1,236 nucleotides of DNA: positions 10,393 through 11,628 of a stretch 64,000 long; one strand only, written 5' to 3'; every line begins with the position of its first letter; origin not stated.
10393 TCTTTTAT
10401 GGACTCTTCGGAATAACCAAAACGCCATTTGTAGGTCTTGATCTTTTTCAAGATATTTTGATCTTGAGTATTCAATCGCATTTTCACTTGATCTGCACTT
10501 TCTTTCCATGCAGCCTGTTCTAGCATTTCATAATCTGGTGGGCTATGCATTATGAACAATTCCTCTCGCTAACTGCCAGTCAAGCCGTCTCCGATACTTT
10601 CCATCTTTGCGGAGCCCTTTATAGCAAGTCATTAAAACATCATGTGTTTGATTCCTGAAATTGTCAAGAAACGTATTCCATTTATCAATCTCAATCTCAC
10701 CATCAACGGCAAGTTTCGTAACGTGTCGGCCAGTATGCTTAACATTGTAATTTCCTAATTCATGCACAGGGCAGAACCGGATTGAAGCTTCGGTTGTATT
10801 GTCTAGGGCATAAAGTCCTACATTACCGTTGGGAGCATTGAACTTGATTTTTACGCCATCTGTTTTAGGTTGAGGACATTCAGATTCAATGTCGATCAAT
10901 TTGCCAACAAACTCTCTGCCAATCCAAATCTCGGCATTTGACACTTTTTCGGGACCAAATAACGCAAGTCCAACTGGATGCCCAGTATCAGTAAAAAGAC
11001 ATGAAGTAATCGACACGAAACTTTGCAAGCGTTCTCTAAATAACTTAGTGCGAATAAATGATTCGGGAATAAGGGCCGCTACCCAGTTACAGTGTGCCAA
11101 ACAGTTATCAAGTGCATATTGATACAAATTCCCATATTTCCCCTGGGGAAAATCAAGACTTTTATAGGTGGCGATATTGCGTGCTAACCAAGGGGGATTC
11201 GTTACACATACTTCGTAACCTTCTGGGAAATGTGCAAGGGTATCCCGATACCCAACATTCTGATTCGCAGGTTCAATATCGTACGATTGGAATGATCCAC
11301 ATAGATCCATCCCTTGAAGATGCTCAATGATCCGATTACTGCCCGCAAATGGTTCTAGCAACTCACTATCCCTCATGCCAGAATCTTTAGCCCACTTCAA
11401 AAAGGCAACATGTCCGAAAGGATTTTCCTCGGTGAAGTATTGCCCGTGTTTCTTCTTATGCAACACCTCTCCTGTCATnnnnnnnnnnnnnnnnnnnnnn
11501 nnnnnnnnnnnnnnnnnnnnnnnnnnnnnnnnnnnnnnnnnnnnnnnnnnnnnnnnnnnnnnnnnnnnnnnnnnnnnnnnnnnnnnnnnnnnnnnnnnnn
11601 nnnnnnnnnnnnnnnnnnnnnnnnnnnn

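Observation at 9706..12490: IS1595-family element carrying a complete, translationally coupled type II R-M operon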

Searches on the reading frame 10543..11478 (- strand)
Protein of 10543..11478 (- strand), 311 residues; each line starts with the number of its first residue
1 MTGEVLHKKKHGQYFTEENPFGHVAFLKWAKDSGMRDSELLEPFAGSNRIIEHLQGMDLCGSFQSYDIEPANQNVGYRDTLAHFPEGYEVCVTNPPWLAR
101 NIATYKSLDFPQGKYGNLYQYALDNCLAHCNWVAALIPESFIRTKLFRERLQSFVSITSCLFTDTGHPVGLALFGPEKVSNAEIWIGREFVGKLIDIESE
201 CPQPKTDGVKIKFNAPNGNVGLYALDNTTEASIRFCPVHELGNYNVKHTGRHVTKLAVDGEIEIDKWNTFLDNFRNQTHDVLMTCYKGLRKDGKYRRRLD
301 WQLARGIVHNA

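Call 4: search_protein_families(library=pfam, proteins=[window:10543-11478:-], max_evalue=1)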
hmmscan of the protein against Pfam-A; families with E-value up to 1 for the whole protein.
window:10543-11478:- (311 aa): 1 family
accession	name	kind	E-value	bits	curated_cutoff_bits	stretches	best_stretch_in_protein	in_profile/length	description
PF07669.17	Eco57I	-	0.046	14.2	25.3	1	72-143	56-140/171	Eco57I restriction-modification methylase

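Call 5: search_protein_families(library=ncbifam, proteins=[window:10543-11478:-], max_evalue=1)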
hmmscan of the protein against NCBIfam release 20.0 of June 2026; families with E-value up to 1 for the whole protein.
window:10543-11478:- (311 aa): 0 families

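Call 9: search_solved_structures(query=window:10543-11478:-, max_evalue=10, show_alignments=2)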
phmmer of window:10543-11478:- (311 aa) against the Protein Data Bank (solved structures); distinct sequences matched with E-value up to 10: 3.
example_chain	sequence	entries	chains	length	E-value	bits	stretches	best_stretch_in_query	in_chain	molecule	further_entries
8qwq_A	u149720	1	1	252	0.57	12.5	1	209-283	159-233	Opacity protein opA60 (Fragment)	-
2maf_A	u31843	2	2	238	0.61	12.4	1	209-282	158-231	Opacity protein opA60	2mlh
1wp5_A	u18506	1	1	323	1.4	11.3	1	228-267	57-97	topoisomerase IV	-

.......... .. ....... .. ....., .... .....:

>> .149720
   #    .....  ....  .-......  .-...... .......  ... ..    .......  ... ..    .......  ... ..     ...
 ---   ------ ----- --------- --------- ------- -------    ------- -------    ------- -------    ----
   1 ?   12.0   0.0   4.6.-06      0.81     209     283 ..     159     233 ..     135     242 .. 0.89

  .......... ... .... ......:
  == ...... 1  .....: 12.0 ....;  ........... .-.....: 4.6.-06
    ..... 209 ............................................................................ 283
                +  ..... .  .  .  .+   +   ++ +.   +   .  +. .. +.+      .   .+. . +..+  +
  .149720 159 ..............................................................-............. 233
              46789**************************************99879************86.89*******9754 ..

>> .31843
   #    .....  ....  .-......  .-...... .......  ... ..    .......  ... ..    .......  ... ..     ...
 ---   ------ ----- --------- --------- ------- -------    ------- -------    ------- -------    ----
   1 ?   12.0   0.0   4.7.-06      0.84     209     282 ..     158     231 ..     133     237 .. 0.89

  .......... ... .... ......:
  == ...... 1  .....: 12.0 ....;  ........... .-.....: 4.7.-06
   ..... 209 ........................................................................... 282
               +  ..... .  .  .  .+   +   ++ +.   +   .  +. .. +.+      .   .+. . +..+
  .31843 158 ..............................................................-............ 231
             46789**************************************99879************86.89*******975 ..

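Call 11: find_homologous_proteins(query=window:10543-11478:-, max_evalue=0.001)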
Query window:10543-11478:- (311 aa): 1369 proteins with E <= 0.001 among 2085 candidates; the best 120 are listed.
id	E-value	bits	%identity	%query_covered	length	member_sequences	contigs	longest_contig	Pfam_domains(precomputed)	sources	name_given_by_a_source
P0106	8.4e-219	743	100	100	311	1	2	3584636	-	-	-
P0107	1.4e-177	608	82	99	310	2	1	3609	-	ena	-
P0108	4.4e-157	540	71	99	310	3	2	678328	-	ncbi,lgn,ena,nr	ncbi:MAG: hypothetical protein OXI44_06455 [Bacteroidota bacterium]|nr:hypothetical protein [Bactero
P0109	4.4e-156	537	70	99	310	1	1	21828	-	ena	-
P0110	1.9e-154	532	69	99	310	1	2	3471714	-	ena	-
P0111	3.8e-144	498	67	99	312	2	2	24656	-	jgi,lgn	-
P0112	2.4e-140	485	66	99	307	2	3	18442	-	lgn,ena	-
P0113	2.5e-132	459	61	99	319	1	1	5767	-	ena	-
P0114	4.3e-129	448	62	98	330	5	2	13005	-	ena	-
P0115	5.8e-129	448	63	98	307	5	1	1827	-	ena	-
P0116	1.3e-128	447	64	98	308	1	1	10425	-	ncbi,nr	ncbi:MAG: hypothetical protein OXC40_05250 [Proteobacteria bacterium]|nr:hypothetical protein [Pseud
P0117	1.3e-128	447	61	98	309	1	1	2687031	-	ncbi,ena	-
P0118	8.4e-128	444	61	99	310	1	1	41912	-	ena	-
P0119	9.0e-128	444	61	98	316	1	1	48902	-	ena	-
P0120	4.2e-127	442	61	98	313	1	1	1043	-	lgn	-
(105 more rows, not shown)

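Call 12: find_encoding_contigs(protein=P0106, flank=6000, max_places=6)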
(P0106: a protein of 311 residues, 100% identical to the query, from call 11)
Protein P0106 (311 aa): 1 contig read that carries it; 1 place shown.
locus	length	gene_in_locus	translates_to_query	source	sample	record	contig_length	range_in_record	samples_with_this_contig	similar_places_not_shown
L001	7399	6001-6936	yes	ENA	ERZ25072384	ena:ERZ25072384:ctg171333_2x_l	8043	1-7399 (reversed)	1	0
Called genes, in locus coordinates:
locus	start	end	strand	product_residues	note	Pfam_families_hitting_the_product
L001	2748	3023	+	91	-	-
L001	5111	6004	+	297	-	PF12760:Zn_ribbon_IS1595, PF12762:DDE_Tnp_IS1595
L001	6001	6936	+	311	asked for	-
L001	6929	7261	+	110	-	-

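Call 36: search_solved_structures(query=A2, max_evalue=10, show_alignments=3)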
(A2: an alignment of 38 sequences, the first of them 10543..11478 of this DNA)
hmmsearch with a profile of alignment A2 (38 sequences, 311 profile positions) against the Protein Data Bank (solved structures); distinct sequences matched with E-value up to 10: 1.
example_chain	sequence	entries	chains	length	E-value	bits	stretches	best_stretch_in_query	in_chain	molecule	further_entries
9lxm_A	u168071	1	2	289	0.25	13.7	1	118-243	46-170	NAD-binding protein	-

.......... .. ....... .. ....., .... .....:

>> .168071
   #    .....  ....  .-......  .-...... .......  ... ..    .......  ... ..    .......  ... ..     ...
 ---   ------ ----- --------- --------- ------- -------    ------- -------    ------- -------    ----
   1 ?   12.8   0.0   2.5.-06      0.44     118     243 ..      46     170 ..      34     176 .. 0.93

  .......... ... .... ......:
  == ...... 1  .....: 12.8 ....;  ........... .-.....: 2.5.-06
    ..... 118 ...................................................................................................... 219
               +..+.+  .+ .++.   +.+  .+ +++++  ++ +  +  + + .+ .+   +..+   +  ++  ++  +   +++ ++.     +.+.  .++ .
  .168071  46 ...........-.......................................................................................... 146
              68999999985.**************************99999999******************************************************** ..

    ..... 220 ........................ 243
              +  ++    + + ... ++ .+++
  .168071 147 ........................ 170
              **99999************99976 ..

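Call 37: search_protein_families(library=pfam, alignment_id=A2, max_evalue=0.1)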
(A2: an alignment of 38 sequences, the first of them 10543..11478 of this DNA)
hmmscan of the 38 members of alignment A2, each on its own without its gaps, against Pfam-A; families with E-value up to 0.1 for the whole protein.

A. member 1, window:10543-11478:- (311 aa): 1 family
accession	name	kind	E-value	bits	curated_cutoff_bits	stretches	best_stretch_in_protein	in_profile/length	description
PF07669.17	Eco57I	-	0.046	14.2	25.3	1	72-143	56-140/171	Eco57I restriction-modification methylase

B. families by the number of members that match (of 38 scanned): 4 families
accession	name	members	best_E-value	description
PF07669.17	Eco57I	25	0.00018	Eco57I restriction-modification methylase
PF02384.22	N6_Mtase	2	0.029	N-6 DNA Methylase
PF09406.16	DUF2004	1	0.033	Protein of unknown function (DUF2004)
PF12724.12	Flavodoxin_5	1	0.084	Flavodoxin domain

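Call 47: predict_structure(alignment_id=A2)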
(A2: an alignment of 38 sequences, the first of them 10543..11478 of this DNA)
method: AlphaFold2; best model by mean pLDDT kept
length: 311 residues; sequences in the alignment: 38
mean_pLDDT: 83.8   pTM: 0.83
mean pLDDT of the five models: 83.8, 83.6, 83.0, 80.2, 79.4
residues with pLDDT >= 90: 160; 70-90: 98; 50-70: 36; < 50: 17
segments of 3 or more residues with pLDDT < 50: 1-9, 11-13
pLDDT, mean of each block of 10 residues (from residue 1): 41 56 95 96 82 91 89 87 93 84 75 85 95 91 88 86 66 95 92 92 94 94 71 88 81 89 96 86 63 62 93 92
secondary structure, 60 per line:
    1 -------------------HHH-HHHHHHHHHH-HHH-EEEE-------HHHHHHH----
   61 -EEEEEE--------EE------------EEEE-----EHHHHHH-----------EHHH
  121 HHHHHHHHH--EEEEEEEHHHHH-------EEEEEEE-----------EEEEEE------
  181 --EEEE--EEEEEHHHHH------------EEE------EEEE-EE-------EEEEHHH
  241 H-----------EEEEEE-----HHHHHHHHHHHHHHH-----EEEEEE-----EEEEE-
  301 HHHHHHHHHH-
elements in order: H24-33 E39-42 H50-56 E62-67 E90-93 H100-105 H118-129 E132-138 H139-143 E151-157 E169-174 E183-186 E189-193 H194-198 E211-213 E220-223 E234-237 H238-241 E253-258 H264-278 E284-289 E295-299 H301-310

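Call 50: fold_search(model_id=the predicted structure, library=pdb)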
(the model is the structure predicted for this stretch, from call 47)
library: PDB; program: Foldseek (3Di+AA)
matches with E <= 10: 1056; with E <= 0.001: 51
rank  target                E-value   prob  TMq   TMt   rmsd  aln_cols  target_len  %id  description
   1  2ibs_A                1.4e-08  1.00  0.45  0.37   9.4       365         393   11  Crystal structure of the adenine-specific DNA methyltransferase M.TaqI complexed with the cofactor analog AETA and a 1 (released 2007-05-29)
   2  1aqi_A                1.7e-08  1.00  0.54  0.45   8.6       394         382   12  STRUCTURE OF ADENINE-N6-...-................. TAQI (released 1997-02-12)
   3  2adm_A                1.9e-08  1.00  0.50  0.42   9.3       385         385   13  ADENINE-N6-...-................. TAQI (released 1997-01-27)
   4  1aqj_B                3.4e-08  1.00  0.47  0.40   9.0       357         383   12  STRUCTURE OF ADENINE-N6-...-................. TAQI (released 1997-02-12)
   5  2np6_A                4.0e-08  1.00  0.50  0.40   9.9       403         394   11  Crystal structure of the adenine-specific DNA methyltransferase M.TaqI complexed with the cofactor analog AETA and a 1 (released 2007-11-13)
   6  1aqj_A                4.3e-08  1.00  0.42  0.36   7.6       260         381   13  STRUCTURE OF ADENINE-N6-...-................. TAQI (released 1997-02-12)
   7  1g38_A                8.8e-08  1.00  0.42  0.34   8.4       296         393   13  ADENINE-SPECIFIC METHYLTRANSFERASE M. TAQ I/DNA COMPLEX (released 2001-03-05)
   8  7eew_A                9.3e-08  1.00  0.40  0.22  27.7       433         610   10  Crystal structure of the intact MTase from Vibrio vulnificus YJ016 in complex with the DNA-mimicking Ocr protein and t (released 2022-03-23)
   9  7vs4_A                2.6e-07  1.00  0.38  0.25  15.8       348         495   14  Crystal structure of PacII_M1M2S-DNA(m6A)-SAH complex (released 2022-11-30)
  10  7vru_A                3.7e-07  1.00  0.35  0.24  15.9       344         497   14  Crystal structure of PacII_M1M2S-DNA-SAH complex (released 2022-11-30)
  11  2f8l                  1.8e-06  1.00  0.38  0.37   6.7       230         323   12  Crystal structure of a putative class i s-adenosylmethionine-dependent methyltransferase (lmo1582) from listeria monocyt (released 2006-01-17)
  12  7vs4_B                2.3e-06  1.00  0.38  0.26  16.6       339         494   12  Crystal structure of PacII_M1M2S-DNA(m6A)-SAH complex (released 2022-11-30)
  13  7qw8_A                2.6e-06  1.00  0.32  0.21  14.5       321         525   13  Adenine-specific DNA methyltransferase M.BseCI (released 2023-01-25)
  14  7btr_D                2.6e-06  1.00  0.35  0.24  16.4       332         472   12  EcoR124I-ArdA in the Restriction-Alleviation State (released 2020-05-27)
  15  7bst_E                2.9e-06  1.00  0.35  0.25  16.3       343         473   11  EcoR124I-Ocr in the Intermediate State (released 2020-05-27)
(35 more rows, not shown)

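Call 63: search_protein_families(library=padloc, proteins=[window:10543-11478:-], max_evalue=0.01)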
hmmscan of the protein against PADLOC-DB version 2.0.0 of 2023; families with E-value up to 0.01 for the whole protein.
window:10543-11478:- (311 aa): 0 families
